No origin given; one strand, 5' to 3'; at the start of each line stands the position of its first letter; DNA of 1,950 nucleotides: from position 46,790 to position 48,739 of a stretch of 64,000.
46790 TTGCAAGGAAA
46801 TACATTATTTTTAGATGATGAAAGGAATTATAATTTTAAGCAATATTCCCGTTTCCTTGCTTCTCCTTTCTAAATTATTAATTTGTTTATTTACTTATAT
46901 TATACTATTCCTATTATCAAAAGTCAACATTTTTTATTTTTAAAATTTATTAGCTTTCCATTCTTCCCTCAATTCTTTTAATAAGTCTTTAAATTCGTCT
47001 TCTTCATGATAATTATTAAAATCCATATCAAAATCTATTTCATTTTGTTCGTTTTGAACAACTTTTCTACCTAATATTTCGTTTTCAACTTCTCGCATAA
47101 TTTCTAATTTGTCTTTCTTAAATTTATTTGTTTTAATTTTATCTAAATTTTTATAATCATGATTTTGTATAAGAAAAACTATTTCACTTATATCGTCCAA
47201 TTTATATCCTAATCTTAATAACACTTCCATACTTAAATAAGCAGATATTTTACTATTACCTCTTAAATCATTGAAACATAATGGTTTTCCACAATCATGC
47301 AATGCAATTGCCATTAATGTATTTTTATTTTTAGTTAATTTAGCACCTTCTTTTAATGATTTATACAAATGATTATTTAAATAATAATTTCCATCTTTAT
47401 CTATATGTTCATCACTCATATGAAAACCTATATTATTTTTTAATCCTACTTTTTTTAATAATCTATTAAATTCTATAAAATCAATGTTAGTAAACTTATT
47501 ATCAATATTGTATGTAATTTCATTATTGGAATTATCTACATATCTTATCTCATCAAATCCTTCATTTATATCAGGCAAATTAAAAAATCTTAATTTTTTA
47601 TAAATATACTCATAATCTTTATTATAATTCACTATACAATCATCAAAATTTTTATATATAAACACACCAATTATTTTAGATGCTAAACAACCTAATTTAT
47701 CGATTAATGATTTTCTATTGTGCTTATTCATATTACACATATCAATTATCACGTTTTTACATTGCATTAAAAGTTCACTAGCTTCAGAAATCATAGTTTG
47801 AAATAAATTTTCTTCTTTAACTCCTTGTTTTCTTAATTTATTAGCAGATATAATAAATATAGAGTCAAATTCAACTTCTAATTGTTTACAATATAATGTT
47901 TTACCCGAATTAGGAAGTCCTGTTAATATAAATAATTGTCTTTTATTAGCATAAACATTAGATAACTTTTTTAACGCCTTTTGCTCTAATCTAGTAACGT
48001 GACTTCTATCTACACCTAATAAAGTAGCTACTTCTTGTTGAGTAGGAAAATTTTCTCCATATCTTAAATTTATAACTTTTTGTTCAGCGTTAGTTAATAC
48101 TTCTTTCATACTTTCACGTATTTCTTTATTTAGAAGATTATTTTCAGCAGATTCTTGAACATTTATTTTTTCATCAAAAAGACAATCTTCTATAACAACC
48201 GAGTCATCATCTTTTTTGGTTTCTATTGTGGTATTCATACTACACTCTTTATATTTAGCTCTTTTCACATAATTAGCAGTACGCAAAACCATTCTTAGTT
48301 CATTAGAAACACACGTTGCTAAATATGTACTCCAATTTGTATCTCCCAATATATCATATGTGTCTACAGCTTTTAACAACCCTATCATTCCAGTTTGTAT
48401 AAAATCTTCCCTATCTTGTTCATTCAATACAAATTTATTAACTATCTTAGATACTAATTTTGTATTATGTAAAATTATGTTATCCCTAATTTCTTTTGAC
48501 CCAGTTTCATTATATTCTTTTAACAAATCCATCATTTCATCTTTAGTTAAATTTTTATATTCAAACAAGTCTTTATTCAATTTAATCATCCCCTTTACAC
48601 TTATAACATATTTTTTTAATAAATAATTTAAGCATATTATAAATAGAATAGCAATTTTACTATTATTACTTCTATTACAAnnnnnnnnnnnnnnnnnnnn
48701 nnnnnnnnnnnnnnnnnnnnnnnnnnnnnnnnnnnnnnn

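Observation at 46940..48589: Sigma-70-type factor fused in one ORF to a P-loop kinase + HD phosphohydrolase module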

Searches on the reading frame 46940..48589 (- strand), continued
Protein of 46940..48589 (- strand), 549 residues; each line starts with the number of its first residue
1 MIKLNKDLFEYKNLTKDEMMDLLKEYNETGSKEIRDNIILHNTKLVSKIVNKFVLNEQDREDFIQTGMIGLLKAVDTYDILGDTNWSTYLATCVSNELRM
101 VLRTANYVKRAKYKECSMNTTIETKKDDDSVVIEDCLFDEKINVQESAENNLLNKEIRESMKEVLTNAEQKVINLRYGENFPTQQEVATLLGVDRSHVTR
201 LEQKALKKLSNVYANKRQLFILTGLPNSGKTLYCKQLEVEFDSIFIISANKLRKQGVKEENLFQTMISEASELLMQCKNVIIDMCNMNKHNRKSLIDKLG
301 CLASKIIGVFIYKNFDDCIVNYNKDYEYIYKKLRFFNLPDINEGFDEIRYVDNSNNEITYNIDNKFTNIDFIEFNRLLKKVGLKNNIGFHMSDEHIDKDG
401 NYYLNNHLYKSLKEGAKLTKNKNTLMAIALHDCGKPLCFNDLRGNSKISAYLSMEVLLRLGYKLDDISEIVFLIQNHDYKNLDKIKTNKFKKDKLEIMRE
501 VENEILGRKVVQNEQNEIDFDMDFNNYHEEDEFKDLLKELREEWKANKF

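Call 92: search_protein_families(library=pfam, proteins=[P0053, P0111, P0155, P0129, P0143, P0051, P0072, P0151, P0156], max_evalue=0.00001)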
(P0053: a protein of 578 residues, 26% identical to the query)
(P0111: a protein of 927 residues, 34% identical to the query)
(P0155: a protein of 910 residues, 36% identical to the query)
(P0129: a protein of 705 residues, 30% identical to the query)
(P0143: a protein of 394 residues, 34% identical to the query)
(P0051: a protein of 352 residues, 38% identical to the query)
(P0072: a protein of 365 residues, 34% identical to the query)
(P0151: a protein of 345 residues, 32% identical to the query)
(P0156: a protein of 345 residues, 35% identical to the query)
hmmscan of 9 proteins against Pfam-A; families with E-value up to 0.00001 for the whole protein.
P0053 (578 aa): 2 families
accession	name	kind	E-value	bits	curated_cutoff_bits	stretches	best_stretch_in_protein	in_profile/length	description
PF04542.20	Sigma70_r2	-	2.8e-22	78.7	24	2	246-313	1-70/71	Sigma-70 region 2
PF04545.22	Sigma70_r4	-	2.2e-07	30.7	24.1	0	161-194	7-41/50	Sigma-70, region 4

P0111 (927 aa): 3 families
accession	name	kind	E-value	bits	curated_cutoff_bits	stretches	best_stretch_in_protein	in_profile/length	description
PF04545.22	Sigma70_r4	-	4.8e-18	64.8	24.1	1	163-210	5-49/50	Sigma-70, region 4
PF04542.20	Sigma70_r2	-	9.7e-13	48.2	24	1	41-109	2-70/71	Sigma-70 region 2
PF08281.18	Sigma70_r4_2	-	4.7e-07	29.8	25.7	0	378-403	2-27/54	Sigma-70, region 4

P0155 (910 aa): 3 families
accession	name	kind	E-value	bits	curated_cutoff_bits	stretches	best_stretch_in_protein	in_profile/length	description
PF04542.20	Sigma70_r2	-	1.6e-16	60.2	24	1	730-799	1-70/71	Sigma-70 region 2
PF13289.12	SIR2_2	-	2.1e-14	54.2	24.5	1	119-239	2-123/141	SIR2-like domain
PF04545.22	Sigma70_r4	-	2.4e-13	49.8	24.1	1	852-902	4-50/50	Sigma-70, region 4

P0129 (705 aa): 4 families
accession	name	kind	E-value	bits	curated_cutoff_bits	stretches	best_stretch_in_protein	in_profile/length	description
PF04545.22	Sigma70_r4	-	1.8e-26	91.8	24.1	1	159-207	1-46/50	Sigma-70, region 4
PF08281.18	Sigma70_r4_2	-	4.9e-14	52.1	25.7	0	154-206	2-51/54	Sigma-70, region 4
PF04542.20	Sigma70_r2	-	5.1e-11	42.6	24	1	43-111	3-70/71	Sigma-70 region 2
PF13545.12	HTH_Crp_2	-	6.8e-06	26.4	27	0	183-203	24-44/70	Crp-like helix-turn-helix domain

P0143 (394 aa): 3 families
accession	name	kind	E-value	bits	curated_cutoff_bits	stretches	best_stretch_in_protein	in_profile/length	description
PF04542.20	Sigma70_r2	-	3.7e-18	65.5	24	1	155-220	2-67/71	Sigma-70 region 2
PF04545.22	Sigma70_r4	-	3.3e-15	55.8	24.1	1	329-380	3-50/50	Sigma-70, region 4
PF04539.22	Sigma70_r3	-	4.5e-09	36.7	25.3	0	233-302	1-71/78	Sigma-70 region 3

P0051 (352 aa): 3 families
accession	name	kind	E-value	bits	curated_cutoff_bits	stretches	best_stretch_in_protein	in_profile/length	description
PF04542.20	Sigma70_r2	-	1.3e-14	54.2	24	1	171-238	1-69/71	Sigma-70 region 2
PF04545.22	Sigma70_r4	-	4.7e-14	52.1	24.1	1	292-341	4-49/50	Sigma-70, region 4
PF01381.28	HTH_3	-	1.4e-06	28.7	23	1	313-334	10-31/55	Helix-turn-helix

P0072 (365 aa): 4 families
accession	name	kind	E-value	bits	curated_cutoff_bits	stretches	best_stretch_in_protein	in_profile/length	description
PF04542.20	Sigma70_r2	-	5.8e-41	138.6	24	2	22-89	1-68/71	Sigma-70 region 2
PF04539.22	Sigma70_r3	-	2.3e-16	60.1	25.3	2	226-274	2-50/78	Sigma-70 region 3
PF04545.22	Sigma70_r4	-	6.4e-13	48.4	24.1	1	312-360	2-50/50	Sigma-70, region 4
PF08281.18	Sigma70_r4_2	-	2.3e-06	27.6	25.7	1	308-358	4-54/54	Sigma-70, region 4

P0151 (345 aa): 2 families
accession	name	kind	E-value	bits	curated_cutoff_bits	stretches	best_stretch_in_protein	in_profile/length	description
PF04542.20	Sigma70_r2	-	1.5e-13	50.8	24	1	40-109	2-70/71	Sigma-70 region 2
PF04545.22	Sigma70_r4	-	4.4e-10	39.4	24.1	1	162-210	5-49/50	Sigma-70, region 4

P0156 (345 aa): 2 families
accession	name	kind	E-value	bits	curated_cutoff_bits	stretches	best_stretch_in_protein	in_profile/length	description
PF04542.20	Sigma70_r2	-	5.2e-12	45.8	24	1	58-108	20-70/71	Sigma-70 region 2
PF04545.22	Sigma70_r4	-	8.2e-09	35.3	24.1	1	159-208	3-48/50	Sigma-70, region 4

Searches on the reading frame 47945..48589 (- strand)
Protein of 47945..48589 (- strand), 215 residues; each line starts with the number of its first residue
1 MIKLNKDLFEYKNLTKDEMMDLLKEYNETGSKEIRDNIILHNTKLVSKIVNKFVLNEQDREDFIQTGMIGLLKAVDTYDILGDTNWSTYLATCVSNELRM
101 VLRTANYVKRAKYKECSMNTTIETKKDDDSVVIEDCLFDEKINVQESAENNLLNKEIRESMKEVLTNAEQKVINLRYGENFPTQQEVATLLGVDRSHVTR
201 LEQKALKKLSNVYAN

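Call 52: search_protein_families(library=phrogs, proteins=[window:47945-48589:-], max_evalue=0.01)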
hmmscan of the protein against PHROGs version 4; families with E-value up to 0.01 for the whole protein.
window:47945-48589:- (215 aa): 9 families
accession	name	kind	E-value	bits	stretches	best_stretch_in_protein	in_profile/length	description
phrog_351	-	transcription regulation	6.1e-34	118.7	1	9-211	480-724/928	RNA polymerase sigma factor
phrog_1740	-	transcription regulation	5.5e-15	55.9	1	15-213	37-216/567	RNA polymerase sigma factor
phrog_21612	-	transcription regulation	1.3e-07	31.5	1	30-115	10-96/600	RNA polymerase sigma factor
phrog_3512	-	transcription regulation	5.3e-07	30.9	1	164-213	65-113/130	sigma factor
phrog_11138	-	unknown function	1.8e-06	29.3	1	105-214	35-140/142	-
phrog_36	-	transcription regulation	3.1e-06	28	1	153-213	129-187/220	transcriptional regulator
phrog_1190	-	transcription regulation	0.0019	19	1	143-211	87-157/167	RNA polymerase sigma factor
phrog_2339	-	DNA, RNA and nucleotide metabolism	0.0029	18.6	1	182-210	39-67/98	HTH DNA binding protein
phrog_248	-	transcription regulation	0.0087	17.2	1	147-213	69-137/161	transcriptional activator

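Call 63: find_homologous_proteins(query=window:47945-48589:-, max_evalue=1e-8)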
Query window:47945-48589:- (215 aa): 8 proteins with E <= 1e-8 among 222 candidates.
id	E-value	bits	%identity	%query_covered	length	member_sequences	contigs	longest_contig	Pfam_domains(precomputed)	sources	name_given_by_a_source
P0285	5.1e-54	201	51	97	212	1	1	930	PF04545.23,PF04542.21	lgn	-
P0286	8.6e-53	197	50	94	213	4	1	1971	PF01381.29,PF04545.23,PF04542.21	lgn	-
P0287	4.1e-51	192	50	97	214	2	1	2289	PF04545.23,PF04542.21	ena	-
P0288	3.3e-50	189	49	97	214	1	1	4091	PF04545.23,PF04542.21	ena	-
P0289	1.6e-49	186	47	97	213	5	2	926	PF04545.23,PF04542.21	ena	-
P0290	2.4e-49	186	48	97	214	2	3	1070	PF04545.23,PF04542.21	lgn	-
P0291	3.8e-22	97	36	92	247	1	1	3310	PF04545.23,PF04542.21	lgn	-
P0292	4.3e-10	58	27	84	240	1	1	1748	PF04545.23,PF04542.21,PF08281.19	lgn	-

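Call 74: search_solved_structures(query=window:47945-48589:-, max_evalue=0.00001, show_alignments=1)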
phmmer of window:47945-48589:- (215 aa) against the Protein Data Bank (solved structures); distinct sequences matched with E-value up to 0.00001: 53.
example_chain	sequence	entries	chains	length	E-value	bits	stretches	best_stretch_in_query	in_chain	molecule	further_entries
1l0o_C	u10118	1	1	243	1.1e-18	71.2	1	16-128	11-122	sigma factor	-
8x6g_H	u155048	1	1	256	6.2e-17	65.4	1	14-111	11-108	RNA polymerase sigma factor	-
8vjl_B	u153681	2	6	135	1.4e-13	54.5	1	26-112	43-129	RNA polymerase sigma factor | RNA polymerase sigma-K factor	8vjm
6pfv_A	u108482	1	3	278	6e-12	49.2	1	20-112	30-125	RNA polymerase sigma factor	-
6pfj_A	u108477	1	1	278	8.2e-12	48.7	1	20-112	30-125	RNA polymerase sigma factor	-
7ckq_F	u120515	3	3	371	6.8e-11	45.7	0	117-210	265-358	RNA polymerase sigma factor SigA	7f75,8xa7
8x6f_E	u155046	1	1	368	7.2e-11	45.6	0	116-210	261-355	RNA polymerase sigma factor SigA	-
9dvs_G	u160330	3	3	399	9.3e-11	45.3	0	96-211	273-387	RNA polymerase sigma factor SigA1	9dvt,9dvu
8h3v_G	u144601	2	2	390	1.6e-10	44.5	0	96-211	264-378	RNA polymerase sigma factor SigA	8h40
7l7b_F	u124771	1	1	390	4.3e-09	39.8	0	116-210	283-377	RNA polymerase sigma factor SigA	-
8gzg_F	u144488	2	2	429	4.4e-09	39.8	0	95-211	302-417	RNA polymerase sigma factor SigA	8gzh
6wmr_Z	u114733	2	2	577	1.3e-08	38.3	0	126-211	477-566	RNA polymerase sigma factor RpoD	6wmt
7xya_F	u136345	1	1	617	1.6e-08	38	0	116-210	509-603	RNA polymerase sigma factor RpoD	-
8b3z_A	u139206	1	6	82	2e-08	37.7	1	30-108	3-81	RNA polymerase sigma factor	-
4ljz_F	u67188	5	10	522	6.8e-08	35.9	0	10-94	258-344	RNA polymerase sigma factor RpoD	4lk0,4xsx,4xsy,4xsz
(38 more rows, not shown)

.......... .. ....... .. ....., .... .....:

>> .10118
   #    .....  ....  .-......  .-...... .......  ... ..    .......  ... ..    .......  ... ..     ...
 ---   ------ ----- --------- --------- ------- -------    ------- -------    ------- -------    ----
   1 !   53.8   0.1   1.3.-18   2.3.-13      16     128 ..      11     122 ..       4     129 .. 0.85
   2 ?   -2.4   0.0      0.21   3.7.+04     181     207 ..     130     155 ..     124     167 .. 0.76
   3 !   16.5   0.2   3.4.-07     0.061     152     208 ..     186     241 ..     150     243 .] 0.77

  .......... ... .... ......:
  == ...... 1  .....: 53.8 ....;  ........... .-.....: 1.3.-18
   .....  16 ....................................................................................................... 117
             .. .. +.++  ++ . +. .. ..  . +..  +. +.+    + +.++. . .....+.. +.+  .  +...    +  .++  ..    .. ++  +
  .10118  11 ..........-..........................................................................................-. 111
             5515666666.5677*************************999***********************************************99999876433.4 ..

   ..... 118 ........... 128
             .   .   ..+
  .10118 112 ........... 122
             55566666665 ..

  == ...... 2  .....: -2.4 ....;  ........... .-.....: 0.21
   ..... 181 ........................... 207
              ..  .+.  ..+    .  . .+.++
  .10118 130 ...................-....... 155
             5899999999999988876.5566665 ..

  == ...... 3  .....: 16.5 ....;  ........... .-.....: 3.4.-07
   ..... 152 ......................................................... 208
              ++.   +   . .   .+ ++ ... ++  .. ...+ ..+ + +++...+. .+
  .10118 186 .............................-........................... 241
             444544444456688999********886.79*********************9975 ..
